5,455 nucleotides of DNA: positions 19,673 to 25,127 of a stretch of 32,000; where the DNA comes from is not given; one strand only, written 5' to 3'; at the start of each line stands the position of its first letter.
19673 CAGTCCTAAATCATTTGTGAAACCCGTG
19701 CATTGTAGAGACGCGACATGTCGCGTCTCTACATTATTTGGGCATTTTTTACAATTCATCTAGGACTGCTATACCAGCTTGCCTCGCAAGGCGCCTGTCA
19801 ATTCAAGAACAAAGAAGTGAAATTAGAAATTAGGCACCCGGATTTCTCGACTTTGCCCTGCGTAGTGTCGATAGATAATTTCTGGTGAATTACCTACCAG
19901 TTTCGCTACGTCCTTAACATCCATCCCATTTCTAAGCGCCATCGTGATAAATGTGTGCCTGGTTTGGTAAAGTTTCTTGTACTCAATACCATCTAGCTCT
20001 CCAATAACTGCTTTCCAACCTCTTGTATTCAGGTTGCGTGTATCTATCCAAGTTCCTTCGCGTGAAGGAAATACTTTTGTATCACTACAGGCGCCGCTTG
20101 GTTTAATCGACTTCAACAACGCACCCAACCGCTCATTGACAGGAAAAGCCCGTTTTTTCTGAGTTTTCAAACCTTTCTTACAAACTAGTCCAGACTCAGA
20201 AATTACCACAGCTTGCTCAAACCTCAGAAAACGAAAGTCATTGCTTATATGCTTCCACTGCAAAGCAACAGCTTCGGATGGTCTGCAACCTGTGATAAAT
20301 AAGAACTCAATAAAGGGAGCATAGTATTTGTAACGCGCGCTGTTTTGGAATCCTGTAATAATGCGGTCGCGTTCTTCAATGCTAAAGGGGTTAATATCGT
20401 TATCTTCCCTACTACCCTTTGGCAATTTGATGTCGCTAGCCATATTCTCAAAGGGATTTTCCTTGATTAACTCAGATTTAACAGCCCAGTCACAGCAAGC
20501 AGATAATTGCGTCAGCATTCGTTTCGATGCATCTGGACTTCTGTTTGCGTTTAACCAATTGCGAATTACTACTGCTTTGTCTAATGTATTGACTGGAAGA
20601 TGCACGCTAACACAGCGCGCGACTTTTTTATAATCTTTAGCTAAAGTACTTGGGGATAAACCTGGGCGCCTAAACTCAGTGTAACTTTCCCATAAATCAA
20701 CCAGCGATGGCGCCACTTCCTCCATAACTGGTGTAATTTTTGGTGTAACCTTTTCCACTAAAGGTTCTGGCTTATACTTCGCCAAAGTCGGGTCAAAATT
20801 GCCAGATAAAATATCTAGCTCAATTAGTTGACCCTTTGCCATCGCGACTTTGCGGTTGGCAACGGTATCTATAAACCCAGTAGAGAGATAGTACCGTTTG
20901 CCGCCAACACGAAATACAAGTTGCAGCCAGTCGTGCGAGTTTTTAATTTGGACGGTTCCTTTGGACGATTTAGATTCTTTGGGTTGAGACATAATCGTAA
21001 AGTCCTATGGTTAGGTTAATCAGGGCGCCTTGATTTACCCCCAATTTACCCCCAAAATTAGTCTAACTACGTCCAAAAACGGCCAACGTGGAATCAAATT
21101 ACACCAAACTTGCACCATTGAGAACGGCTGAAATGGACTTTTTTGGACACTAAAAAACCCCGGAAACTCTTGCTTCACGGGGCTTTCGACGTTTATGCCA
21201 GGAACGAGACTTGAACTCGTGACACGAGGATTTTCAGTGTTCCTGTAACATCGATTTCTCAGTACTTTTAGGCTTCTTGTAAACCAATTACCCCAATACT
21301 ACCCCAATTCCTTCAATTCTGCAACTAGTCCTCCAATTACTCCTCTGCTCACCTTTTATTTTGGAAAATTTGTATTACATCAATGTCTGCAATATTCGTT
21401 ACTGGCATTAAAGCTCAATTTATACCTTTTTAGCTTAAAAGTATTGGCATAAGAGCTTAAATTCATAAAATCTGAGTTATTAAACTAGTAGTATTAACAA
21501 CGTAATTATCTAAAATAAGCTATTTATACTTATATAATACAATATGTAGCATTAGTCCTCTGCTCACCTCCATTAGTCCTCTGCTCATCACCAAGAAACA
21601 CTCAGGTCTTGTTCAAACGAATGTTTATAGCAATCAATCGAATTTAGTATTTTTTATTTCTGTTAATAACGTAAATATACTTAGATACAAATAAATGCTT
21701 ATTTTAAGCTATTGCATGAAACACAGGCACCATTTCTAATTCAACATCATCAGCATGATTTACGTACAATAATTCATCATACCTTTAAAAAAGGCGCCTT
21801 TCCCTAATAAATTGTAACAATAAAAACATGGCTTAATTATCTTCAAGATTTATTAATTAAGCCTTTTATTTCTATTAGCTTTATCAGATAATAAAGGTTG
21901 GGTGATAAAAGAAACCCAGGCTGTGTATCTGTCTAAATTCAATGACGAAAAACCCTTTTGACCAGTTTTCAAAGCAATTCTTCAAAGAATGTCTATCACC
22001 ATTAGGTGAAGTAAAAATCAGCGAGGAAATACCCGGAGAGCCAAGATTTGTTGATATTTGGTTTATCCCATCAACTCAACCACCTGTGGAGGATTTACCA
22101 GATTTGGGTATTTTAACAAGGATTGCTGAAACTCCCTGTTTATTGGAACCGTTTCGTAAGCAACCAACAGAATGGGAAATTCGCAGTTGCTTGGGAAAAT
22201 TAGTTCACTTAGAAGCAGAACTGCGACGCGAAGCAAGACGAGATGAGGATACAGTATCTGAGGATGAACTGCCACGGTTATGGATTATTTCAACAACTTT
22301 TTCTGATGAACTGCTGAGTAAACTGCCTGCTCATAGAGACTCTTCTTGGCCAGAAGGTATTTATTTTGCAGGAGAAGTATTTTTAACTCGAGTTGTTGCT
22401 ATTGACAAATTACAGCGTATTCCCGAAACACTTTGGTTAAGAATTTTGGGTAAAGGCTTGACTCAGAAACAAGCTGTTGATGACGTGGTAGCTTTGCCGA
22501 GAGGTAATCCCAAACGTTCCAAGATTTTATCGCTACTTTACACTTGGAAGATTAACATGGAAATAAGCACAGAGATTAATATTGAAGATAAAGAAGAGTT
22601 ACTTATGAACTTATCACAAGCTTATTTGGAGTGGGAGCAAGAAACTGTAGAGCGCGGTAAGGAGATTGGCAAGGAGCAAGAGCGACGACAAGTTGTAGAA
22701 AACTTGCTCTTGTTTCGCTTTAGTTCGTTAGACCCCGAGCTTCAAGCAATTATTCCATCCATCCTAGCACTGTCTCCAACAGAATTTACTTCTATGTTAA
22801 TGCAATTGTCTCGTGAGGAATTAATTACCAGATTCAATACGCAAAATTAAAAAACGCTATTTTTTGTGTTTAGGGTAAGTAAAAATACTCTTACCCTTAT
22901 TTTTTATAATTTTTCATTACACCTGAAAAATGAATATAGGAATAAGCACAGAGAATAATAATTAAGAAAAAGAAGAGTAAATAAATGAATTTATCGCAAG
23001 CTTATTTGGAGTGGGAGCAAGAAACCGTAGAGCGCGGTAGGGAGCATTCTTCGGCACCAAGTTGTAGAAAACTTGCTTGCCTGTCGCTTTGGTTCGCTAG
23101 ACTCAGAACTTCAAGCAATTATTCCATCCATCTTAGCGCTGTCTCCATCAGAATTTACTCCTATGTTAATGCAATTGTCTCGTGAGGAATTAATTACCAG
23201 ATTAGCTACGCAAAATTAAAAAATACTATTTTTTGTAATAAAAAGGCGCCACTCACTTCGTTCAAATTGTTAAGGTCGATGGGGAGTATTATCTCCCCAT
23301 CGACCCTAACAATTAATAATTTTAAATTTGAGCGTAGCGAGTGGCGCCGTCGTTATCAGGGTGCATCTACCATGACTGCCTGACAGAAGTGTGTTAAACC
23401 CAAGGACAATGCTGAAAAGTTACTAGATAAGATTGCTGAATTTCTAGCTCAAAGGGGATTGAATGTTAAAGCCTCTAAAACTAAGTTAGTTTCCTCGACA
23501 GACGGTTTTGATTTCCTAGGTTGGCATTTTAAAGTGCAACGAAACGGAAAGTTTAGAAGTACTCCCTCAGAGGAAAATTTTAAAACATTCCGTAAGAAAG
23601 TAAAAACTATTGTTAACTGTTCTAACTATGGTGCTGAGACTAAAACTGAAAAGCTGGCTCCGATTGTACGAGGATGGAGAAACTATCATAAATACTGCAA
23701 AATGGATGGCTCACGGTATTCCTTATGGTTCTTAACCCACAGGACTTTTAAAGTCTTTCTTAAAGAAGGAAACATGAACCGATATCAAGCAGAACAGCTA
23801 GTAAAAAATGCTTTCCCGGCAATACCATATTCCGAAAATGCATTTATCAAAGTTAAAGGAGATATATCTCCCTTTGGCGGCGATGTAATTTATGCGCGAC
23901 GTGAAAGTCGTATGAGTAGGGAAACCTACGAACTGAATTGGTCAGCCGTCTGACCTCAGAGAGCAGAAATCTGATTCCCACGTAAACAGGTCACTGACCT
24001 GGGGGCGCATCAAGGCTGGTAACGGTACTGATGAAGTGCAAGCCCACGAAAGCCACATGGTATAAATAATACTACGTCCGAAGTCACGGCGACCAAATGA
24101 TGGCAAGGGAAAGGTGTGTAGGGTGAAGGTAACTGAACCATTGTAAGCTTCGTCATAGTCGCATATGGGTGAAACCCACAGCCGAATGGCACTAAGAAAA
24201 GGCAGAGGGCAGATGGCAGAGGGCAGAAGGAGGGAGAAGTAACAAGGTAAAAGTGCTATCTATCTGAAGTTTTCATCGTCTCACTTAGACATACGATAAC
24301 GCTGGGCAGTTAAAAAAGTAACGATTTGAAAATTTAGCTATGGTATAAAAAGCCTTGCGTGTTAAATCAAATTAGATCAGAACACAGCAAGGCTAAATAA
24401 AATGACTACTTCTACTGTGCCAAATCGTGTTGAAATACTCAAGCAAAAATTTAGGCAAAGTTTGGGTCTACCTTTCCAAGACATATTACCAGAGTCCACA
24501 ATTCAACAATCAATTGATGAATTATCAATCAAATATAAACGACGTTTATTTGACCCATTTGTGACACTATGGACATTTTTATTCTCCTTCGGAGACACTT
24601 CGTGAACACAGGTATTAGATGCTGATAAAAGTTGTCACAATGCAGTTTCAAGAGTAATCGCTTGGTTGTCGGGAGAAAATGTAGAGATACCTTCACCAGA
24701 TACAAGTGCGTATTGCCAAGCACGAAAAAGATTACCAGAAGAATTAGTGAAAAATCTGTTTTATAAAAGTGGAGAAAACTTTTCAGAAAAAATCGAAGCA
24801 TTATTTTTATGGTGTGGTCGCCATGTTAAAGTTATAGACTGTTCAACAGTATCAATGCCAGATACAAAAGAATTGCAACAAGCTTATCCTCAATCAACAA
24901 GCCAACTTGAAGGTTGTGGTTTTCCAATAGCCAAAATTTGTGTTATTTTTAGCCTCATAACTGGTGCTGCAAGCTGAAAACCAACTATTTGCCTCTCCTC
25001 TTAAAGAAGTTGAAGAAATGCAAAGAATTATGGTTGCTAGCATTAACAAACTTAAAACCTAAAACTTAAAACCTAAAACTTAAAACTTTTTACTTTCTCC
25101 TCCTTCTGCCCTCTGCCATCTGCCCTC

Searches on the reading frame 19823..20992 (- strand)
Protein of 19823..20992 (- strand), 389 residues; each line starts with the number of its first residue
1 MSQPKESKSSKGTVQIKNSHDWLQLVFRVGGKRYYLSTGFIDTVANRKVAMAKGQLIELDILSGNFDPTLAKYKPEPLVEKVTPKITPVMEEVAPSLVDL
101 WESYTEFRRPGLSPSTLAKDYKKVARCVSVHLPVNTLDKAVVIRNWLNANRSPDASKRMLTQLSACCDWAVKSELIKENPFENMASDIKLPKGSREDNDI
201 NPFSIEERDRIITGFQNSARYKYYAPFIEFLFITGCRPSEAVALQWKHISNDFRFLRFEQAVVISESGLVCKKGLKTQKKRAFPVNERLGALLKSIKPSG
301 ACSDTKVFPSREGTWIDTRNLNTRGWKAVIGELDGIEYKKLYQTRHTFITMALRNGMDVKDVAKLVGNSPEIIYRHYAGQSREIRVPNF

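Call 26: find_encoding_contigs(protein=window:19823-20992:-, flank=10000, max_places=4)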
Protein window:19823-20992:- (389 aa): no gene with exactly this product is on record in the collection.

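Call 45: search_protein_families(library=pfam, proteins=[window:19823-20992:-], max_evalue=0.01)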
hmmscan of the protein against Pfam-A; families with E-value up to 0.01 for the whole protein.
window:19823-20992:- (389 aa): 2 families
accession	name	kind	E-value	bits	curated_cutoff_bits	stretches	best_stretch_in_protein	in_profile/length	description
PF00589.27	Phage_integrase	-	6.4e-14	52.5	27.1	1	208-378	8-166/172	Phage integrase family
PF12167.14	Arm-DNA-bind_2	-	4.5e-12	46.2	22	1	12-77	2-64/65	Arm DNA-binding domain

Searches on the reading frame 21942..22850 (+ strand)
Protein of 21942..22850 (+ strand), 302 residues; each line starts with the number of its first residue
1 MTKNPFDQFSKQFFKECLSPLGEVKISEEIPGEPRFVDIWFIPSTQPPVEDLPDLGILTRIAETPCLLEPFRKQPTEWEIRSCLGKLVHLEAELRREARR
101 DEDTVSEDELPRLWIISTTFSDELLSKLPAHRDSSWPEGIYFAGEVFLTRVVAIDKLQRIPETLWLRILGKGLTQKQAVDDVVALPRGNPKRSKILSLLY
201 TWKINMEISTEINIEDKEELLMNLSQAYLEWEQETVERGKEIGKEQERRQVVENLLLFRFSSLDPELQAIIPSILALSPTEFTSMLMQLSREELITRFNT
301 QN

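Call 27: find_encoding_contigs(protein=window:21942-22850:+, flank=10000, max_places=4)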
Protein window:21942-22850:+ (302 aa): no gene with exactly this product is on record in the collection.

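Call 45: search_protein_families(library=pfam, proteins=[window:21942-22850:+], max_evalue=0.01)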
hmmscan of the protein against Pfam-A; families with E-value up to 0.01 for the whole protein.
window:21942-22850:+ (302 aa): 0 families

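Call 47: search_protein_families(library=ncbifam, proteins=[window:21942-22850:+], max_evalue=0.001)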
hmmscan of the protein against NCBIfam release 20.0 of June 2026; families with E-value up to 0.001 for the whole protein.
window:21942-22850:+ (302 aa): 0 families

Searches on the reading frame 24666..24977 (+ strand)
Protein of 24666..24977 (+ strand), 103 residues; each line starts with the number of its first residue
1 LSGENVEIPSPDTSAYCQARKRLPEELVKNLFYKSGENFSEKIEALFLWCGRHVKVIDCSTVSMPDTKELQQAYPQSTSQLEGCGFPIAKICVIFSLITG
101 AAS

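Call 45: search_protein_families(library=pfam, proteins=[window:24666-24977:+], max_evalue=0.01)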
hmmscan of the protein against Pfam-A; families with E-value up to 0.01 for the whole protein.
window:24666-24977:+ (103 aa): 0 families

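Call 47: search_protein_families(library=ncbifam, proteins=[window:24666-24977:+], max_evalue=0.001)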
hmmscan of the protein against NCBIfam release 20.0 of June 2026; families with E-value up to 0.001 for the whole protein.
window:24666-24977:+ (103 aa): 1 family
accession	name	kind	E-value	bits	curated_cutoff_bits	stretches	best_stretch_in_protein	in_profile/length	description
NF033592.1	transpos_IS4_1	equivalog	3.3e-15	56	115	1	9-101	62-150/332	IS4 family transposase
